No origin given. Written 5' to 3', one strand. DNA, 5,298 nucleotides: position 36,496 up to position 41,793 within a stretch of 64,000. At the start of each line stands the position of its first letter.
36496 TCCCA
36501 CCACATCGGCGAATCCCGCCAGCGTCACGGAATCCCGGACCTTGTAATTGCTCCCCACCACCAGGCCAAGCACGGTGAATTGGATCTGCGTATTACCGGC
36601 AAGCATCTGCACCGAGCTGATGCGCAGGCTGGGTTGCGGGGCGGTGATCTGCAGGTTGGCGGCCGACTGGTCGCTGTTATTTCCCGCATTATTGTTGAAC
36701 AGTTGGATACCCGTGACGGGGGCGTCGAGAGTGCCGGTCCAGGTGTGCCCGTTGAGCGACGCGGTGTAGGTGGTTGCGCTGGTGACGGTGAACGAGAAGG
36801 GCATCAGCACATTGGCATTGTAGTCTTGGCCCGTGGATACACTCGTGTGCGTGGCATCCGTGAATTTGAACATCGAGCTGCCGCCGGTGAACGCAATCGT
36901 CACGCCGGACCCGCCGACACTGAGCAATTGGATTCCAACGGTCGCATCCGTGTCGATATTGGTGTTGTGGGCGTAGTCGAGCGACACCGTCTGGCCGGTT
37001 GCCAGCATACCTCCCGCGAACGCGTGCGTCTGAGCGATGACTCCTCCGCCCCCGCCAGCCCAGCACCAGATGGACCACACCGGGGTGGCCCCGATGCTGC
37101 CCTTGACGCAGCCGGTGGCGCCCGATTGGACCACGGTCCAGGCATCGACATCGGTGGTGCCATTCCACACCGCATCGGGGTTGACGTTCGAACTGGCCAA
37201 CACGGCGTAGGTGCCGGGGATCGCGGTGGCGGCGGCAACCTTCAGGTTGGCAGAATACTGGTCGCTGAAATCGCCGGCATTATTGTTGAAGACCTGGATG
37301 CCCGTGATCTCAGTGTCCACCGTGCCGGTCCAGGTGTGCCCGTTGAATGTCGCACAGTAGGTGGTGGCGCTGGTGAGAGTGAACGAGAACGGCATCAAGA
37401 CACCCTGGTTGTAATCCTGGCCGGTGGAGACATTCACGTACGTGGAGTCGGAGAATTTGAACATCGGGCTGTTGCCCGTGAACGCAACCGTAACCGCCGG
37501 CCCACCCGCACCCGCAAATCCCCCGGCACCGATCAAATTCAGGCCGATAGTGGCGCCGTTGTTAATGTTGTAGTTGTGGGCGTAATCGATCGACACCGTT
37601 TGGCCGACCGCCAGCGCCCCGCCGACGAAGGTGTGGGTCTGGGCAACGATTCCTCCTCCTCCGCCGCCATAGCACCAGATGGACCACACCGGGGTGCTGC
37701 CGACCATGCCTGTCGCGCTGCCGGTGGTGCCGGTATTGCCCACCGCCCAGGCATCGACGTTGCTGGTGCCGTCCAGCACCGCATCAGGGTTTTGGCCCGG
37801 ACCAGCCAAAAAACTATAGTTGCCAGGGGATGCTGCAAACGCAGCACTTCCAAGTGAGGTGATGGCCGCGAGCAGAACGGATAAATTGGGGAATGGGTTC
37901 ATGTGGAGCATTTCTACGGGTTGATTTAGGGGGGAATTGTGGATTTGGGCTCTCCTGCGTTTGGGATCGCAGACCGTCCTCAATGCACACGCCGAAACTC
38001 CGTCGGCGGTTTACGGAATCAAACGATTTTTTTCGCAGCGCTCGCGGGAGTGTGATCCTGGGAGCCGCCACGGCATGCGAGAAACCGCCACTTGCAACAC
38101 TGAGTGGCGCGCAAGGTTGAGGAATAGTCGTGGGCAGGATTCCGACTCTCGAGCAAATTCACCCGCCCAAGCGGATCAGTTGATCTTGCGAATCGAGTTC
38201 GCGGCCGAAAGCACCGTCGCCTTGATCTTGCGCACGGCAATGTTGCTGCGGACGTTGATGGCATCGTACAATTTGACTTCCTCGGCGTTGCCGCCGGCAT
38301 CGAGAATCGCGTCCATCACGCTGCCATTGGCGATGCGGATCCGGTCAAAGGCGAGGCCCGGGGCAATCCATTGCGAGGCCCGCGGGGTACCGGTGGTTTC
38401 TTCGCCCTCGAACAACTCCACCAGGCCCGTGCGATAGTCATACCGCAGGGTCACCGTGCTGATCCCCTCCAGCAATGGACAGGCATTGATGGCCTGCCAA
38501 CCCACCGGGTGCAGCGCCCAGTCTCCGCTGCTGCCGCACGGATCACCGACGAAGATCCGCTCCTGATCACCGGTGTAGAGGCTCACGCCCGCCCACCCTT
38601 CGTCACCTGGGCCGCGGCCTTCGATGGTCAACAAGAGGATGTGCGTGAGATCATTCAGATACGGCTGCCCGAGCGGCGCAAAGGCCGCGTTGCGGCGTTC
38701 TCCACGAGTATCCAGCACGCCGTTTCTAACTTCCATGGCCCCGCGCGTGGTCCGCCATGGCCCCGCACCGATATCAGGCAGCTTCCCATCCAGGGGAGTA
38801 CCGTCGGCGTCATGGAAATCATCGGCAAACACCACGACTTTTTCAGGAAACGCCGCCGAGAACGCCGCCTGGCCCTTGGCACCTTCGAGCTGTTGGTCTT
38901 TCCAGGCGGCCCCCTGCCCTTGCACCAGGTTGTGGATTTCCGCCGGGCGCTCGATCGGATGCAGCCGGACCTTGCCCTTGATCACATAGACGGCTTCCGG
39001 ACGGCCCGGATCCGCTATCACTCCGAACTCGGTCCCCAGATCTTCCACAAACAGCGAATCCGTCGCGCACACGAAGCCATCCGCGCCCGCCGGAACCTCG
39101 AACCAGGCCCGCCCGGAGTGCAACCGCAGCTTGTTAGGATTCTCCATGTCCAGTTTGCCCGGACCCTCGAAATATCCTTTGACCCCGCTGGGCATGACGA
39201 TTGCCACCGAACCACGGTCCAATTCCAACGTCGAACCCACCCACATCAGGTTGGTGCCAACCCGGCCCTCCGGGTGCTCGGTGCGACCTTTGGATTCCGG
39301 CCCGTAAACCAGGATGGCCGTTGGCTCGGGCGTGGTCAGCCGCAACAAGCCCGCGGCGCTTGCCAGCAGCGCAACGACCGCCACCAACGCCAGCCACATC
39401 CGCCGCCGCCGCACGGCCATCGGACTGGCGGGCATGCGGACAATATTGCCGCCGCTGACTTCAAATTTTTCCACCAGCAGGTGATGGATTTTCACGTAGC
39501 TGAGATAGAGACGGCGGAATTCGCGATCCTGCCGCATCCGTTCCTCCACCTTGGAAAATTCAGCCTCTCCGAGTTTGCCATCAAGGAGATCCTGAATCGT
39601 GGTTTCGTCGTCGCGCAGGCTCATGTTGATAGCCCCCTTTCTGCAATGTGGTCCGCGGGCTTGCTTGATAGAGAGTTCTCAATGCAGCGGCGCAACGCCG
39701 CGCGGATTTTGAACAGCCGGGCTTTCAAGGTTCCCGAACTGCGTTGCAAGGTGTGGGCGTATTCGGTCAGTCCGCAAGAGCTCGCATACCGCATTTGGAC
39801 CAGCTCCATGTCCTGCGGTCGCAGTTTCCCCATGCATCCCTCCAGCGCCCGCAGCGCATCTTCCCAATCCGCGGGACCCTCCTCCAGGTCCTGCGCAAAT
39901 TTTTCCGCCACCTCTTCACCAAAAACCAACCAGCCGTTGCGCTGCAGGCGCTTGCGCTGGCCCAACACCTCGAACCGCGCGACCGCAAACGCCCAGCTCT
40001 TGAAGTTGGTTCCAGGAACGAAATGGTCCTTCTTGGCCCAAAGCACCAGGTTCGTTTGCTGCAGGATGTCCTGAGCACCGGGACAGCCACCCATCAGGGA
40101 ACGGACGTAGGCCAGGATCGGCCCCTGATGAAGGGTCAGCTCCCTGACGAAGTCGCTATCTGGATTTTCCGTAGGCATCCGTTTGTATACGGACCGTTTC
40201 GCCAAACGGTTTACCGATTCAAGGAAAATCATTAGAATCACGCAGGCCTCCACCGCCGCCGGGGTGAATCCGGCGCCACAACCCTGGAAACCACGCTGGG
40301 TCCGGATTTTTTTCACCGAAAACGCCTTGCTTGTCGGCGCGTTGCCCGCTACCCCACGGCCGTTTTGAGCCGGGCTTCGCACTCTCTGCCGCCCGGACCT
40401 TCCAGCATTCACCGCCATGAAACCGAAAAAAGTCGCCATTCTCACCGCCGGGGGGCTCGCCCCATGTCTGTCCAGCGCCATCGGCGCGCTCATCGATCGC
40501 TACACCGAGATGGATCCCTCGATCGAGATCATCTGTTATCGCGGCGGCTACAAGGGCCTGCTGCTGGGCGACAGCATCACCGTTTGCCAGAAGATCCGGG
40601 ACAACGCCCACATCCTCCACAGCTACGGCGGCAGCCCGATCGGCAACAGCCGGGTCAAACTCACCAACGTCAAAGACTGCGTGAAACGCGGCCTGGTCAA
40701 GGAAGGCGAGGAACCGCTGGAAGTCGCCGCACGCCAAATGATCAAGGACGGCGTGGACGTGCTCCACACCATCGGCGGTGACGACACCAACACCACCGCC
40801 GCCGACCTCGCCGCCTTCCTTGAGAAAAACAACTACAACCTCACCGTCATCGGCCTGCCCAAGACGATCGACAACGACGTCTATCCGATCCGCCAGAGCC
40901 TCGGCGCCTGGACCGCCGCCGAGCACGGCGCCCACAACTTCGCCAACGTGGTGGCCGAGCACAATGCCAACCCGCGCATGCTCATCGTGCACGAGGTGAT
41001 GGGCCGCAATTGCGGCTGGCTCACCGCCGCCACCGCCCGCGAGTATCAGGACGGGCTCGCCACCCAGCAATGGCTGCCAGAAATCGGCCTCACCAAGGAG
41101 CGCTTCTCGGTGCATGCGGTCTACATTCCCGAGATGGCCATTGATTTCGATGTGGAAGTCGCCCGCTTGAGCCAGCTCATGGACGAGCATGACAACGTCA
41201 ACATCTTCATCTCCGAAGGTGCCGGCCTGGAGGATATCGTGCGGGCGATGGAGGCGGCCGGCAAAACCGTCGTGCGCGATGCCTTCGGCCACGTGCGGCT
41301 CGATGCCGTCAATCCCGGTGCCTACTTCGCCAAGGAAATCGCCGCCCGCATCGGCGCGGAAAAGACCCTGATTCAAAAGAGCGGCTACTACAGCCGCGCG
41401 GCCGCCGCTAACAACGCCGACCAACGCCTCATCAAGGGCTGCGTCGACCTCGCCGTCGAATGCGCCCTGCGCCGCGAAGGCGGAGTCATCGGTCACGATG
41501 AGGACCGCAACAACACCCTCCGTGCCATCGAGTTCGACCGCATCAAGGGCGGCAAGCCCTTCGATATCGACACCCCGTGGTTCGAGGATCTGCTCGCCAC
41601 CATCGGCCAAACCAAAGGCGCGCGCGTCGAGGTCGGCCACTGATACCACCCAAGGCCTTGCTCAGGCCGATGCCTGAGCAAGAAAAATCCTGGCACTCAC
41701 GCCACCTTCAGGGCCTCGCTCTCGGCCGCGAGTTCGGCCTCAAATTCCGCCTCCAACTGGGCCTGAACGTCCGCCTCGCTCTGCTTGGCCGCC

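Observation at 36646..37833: Unassigned ~195-aa domain with an invariant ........(Y/W)-poly-Gly motif, present as a tandem pair and fused to a GH16 enzyme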

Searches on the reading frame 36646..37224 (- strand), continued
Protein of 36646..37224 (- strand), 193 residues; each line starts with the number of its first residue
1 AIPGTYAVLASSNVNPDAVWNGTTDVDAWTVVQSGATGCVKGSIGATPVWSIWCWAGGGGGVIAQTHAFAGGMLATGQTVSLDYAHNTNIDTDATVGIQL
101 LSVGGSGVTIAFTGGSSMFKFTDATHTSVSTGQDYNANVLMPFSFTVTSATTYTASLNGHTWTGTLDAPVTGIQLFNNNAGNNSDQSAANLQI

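Call 62: find_encoding_contigs(protein=P0153, flank=8000, max_places=1)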
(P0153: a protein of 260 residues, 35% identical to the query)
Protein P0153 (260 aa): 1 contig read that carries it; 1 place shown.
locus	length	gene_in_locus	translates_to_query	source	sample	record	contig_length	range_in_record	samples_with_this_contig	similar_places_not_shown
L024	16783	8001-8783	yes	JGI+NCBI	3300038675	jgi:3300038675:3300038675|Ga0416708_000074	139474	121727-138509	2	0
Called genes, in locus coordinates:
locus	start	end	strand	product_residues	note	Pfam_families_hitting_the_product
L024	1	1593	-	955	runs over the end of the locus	PF13385:Laminin_G_3, PF02210:Laminin_G_2 (weak), PF07581:Glug (faint)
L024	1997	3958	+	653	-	PF02776:TPP_enzyme_N, PF00205:TPP_enzyme_M, PF02775:TPP_enzyme_C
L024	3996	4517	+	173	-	PF01842:ACT, PF22629:ACT_AHAS_ss, PF13710:ACT_5, PF10369:ALS_ss_C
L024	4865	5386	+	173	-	PF04542:Sigma70_r2, PF08281:Sigma70_r4_2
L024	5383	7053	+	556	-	PF08305:NPCBM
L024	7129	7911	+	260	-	PF07589:PEP_exosort_dom (faint)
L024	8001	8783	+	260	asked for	-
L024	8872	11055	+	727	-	PF07679:I-set (weak), PF13927:Ig_3 (weak), PF13385:Laminin_G_3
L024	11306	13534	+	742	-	PF07679:I-set (weak), PF13927:Ig_3 (weak), PF13385:Laminin_G_3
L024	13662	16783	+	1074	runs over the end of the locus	PF01055:Glyco_hydro_31_2nd, PF07691:PA14, PF21365:Glyco_hydro_31_3rd (weak), PF17137:DUF5110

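Call 63: search_protein_families(library=pfam, proteins=[L013:6579-7772:-, L013:8772-10154:+, L013:10106-11068:+, L013:11232-12080:+, L013:12112-14391:+, L013:5459-6568:+, L018:5902-7461:-, L018:5061-5837:+, L018:3014-5044:+, L018:11505-12590:-], max_evalue=0.001)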
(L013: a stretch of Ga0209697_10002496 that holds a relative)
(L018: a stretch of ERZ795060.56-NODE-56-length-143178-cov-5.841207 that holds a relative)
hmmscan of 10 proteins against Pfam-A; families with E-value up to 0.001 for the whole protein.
L013:6579-7772:- (397 aa): 1 family
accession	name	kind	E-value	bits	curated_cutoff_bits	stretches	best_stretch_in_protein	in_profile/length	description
PF01042.26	Ribonuc_L-PSP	-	2.4e-15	57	27.3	2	283-389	10-117/121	Endoribonuclease L-PSP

L013:8772-10154:+ (460 aa): 2 families
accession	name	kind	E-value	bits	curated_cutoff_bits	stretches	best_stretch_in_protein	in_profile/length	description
PF01547.30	SBP_bac_1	-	4.3e-32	112.8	26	1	58-351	5-304/307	Bacterial extracellular solute-binding protein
PF13416.11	SBP_bac_8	-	4e-26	92.9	27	1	63-370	1-265/279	Bacterial extracellular solute-binding protein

L013:10106-11068:+ (320 aa): 1 family
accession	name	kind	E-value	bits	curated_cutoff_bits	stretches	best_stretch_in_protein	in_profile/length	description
PF00528.27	BPD_transp_1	-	9.5e-15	55.2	26.4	1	96-306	3-173/184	Binding-protein-dependent transport system inner membrane component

L013:11232-12080:+ (282 aa): 1 family
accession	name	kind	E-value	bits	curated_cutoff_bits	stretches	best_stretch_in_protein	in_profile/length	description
PF00528.27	BPD_transp_1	-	1.6e-18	67.6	26.4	1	96-274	7-181/184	Binding-protein-dependent transport system inner membrane component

L013:12112-14391:+ (759 aa): 1 family
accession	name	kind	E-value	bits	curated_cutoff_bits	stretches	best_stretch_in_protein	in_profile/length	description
PF13199.12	Glyco_hydro_66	-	7e-31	107.9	23.7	1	210-750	6-540/546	Glycosyl hydrolase family 66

L013:5459-6568:+ (369 aa): 3 families
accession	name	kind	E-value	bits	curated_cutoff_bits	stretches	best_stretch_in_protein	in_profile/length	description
PF13500.12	AAA_26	-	6.5e-31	108.2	27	1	7-217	2-197/198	AAA domain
PF07085.17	DRTGG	-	1.7e-20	73.3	25.2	1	222-332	2-105/105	DRTGG domain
PF01656.29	CbiA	-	3e-08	34.1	25.4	1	8-216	1-117/125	CobQ/CobB/MinD/ParA nucleotide binding domain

L018:5902-7461:- (519 aa): 2 families
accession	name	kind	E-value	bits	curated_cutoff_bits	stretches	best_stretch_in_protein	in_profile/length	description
PF06964.18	Alpha-L-AF_C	-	4.4e-55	186.8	27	1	323-512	1-165/165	Alpha-L-arabinofuranosidase C-terminal domain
PF22848.2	ASD1_dom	-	8.1e-07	29.3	22.2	0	89-150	6-71/239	Alpha-L-arabinofuranosidase 1 domain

L018:5061-5837:+ (258 aa): 1 family
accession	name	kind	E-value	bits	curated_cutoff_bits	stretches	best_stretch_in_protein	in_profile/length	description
PF00731.26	AIRC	-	1.2e-12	48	30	1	123-247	2-126/148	AIR carboxylase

L018:3014-5044:+ (676 aa): 2 families
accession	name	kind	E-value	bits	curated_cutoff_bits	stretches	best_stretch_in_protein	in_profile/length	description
PF22848.2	ASD1_dom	-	7.3e-60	202.9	22.2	1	251-491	2-239/239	Alpha-L-arabinofuranosidase 1 domain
PF06964.18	Alpha-L-AF_C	-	1.9e-37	129.4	27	1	488-667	1-165/165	Alpha-L-arabinofuranosidase C-terminal domain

L018:11505-12590:- (361 aa): 20 families
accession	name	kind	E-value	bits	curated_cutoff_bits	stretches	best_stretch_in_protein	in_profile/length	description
PF07719.23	TPR_2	-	1.1e-29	100.5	27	0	241-273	2-34/34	Tetratricopeptide repeat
PF00515.34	TPR_1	-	1e-27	95.2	27.8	1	276-301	3-28/34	Tetratricopeptide repeat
PF13181.12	TPR_8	-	4e-24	83.1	25.7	0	242-273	3-34/34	Tetratricopeptide repeat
PF13414.12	TPR_11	-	3.3e-22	78.3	26.8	1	287-320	7-40/42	TPR repeat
PF14559.12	TPR_19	-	3.2e-19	69.5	25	2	218-278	3-62/68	Tetratricopeptide repeat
PF13432.12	TPR_16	-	1.2e-18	67.6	32.7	3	153-205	12-64/65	Tetratricopeptide repeat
PF13431.12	TPR_17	-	3.5e-18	64.7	24.4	1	264-294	3-33/34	Tetratricopeptide repeat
PF23914.1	TPR_CcmH_CycH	-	5.3e-15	56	42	1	211-302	55-149/158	Cytochrome c-type biogenesis protein H TPR domain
PF13428.12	TPR_14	-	4.4e-14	52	23.5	1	241-281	2-42/44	Tetratricopeptide repeat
PF13424.12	TPR_12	-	7.9e-13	48.9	30.1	2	212-269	9-74/77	Tetratricopeptide repeat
PF12895.13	ANAPC3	-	1.2e-11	45.1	27.2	1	222-299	5-81/82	Anaphase-promoting complex, cyclosome, subunit 3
PF25063.1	ARM_TT21_C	-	4.7e-10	40.1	35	1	220-354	75-202/209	Tetratricopeptide repeat protein 21 C-terminal ARM domain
PF13176.12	TPR_7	-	7.6e-10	38.5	27.9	0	244-273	3-32/36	Tetratricopeptide repeat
PF13174.12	TPR_6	-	4.4e-09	36.8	26.3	0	276-301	2-27/33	Tetratricopeptide repeat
PF13371.12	TPR_9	-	2.5e-06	27.9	35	0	214-276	3-65/73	Tetratricopeptide repeat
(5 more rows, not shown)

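Call 77: fold_search(model_id=the predicted structure, library=viral)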
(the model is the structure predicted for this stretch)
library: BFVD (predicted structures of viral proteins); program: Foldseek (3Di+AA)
matches with E <= 10: 1454; with E <= 0.001: 56
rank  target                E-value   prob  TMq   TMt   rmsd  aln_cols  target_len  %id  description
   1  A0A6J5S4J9            1.4e-06  1.00  0.56  0.43   9.7       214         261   13  Uncharacterized protein [uncultured Caudovirales phage]
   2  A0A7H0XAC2            4.4e-06  1.00  0.52  0.31   8.3       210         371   18  (no name in the UniProt tables at hand)
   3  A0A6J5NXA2            1.0e-05  1.00  0.61  0.55   5.1       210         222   14  Uncharacterized protein [uncultured Caudovirales phage]
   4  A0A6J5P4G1            1.4e-05  1.00  0.66  0.41   4.3       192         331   17  Concanavalin A-like lectin/glucanases superfamily [uncultured Caudovirales phage]
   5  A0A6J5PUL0            2.5e-05  1.00  0.56  0.26   5.9       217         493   14  Coagulation factor 5/8 C-terminal domain containing protein [uncultured Caudovirales phage]
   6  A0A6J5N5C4            4.4e-05  1.00  0.54  0.35   6.3       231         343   15  Major tropism determinant N-terminal domain-containing protein [uncultured Caudovirales phage]
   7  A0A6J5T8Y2            5.5e-05  1.00  0.59  0.50   4.8       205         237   13  Uncharacterized protein [uncultured Caudovirales phage]
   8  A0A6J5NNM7            6.4e-05  1.00  0.55  0.25   6.5       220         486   13  Uncharacterized protein [uncultured Caudovirales phage]
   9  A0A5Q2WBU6            6.4e-05  1.00  0.51  0.42   7.2       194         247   14  (no name in the UniProt tables at hand)
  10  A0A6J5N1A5            7.4e-05  1.00  0.49  0.16   7.1       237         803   14  Uncharacterized protein [uncultured Caudovirales phage]
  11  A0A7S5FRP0            7.4e-05  1.00  0.43  0.29   7.8       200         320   13  (no name in the UniProt tables at hand)
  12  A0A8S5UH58            7.8e-05  1.00  0.48  0.16   6.3       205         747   15  Uncharacterized protein [Myoviridae sp. ctshb19]
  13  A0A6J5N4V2            1.1e-04  1.00  0.53  0.18   6.7       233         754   12  Uncharacterized protein [uncultured Caudovirales phage]
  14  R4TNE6                1.2e-04  1.00  0.47  0.40   6.7       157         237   12  (no name in the UniProt tables at hand)
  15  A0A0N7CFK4            1.3e-04  1.00  0.46  0.38   5.1       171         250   12  Histone-lysine N-methyltransferase [Salmonella phage 35]
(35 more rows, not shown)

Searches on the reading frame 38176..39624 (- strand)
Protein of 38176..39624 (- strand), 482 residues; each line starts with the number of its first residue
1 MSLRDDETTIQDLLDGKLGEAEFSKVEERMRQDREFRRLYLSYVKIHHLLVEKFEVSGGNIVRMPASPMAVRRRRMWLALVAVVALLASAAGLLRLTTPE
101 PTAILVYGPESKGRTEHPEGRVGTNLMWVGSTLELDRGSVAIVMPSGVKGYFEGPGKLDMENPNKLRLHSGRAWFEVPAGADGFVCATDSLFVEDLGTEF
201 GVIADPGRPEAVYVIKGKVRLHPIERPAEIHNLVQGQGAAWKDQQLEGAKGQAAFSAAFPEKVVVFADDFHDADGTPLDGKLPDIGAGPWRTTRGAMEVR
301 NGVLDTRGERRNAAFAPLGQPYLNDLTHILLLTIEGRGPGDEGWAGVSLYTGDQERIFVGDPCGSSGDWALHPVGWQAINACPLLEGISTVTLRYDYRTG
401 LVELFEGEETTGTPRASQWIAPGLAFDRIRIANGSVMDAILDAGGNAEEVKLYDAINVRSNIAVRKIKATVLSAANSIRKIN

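Call 4: search_protein_families(library=pfam, proteins=[window:38176-39624:-], max_evalue=1)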
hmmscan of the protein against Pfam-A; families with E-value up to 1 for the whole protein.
window:38176-39624:- (482 aa): 2 families
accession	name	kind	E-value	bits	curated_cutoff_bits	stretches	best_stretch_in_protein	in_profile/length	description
PF04773.18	FecR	-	0.00025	21.9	24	1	162-220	39-97/97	FecR protein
PF02706.20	Wzz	-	0.088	13.6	25.5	1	70-112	11-53/91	Chain length determinant protein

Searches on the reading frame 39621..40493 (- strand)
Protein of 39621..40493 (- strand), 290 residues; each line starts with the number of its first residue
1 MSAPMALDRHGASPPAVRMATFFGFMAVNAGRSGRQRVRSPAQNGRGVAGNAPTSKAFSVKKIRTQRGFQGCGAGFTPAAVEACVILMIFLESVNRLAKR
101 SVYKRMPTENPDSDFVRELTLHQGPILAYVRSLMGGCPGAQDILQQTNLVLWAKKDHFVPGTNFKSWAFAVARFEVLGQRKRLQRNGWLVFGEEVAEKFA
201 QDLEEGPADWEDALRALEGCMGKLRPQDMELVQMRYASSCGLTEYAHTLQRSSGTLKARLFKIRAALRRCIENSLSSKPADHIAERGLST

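Call 4: search_protein_families(library=pfam, proteins=[window:39621-40493:-], max_evalue=1)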
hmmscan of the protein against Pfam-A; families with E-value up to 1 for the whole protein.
window:39621-40493:- (290 aa): 4 families
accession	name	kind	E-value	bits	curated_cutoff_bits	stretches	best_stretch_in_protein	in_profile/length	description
PF04542.20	Sigma70_r2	-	1.8e-06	28.1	24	1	122-185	5-70/71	Sigma-70 region 2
PF08281.18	Sigma70_r4_2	-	0.00054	20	25.7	1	215-267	2-54/54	Sigma-70, region 4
PF07638.17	Sigma70_ECF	-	0.034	14.5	21.1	1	180-269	94-181/185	ECF sigma factor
PF04545.22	Sigma70_r4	-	0.059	13.3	24.1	1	220-268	1-49/50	Sigma-70, region 4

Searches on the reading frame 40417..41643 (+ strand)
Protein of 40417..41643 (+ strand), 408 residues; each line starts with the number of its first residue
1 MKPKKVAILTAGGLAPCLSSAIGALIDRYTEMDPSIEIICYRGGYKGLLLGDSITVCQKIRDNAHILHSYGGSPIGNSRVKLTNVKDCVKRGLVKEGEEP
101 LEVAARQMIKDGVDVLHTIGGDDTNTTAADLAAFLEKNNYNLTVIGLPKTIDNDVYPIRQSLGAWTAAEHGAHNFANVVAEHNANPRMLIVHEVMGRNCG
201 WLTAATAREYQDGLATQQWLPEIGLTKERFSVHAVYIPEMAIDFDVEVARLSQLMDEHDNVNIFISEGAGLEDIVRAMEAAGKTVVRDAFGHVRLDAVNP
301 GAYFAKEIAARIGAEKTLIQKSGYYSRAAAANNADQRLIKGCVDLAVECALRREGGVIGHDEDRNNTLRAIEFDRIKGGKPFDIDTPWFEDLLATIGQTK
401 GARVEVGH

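Call 57: search_protein_families(library=pfam, proteins=[window:40417-41643:+], max_evalue=0.001)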
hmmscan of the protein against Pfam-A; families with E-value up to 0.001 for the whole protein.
window:40417-41643:+ (408 aa): 1 family
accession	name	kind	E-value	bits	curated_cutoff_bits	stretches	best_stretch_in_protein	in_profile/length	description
PF00365.25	PFK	-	2.8e-36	125.7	30.9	1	5-331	1-258/277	Phosphofructokinase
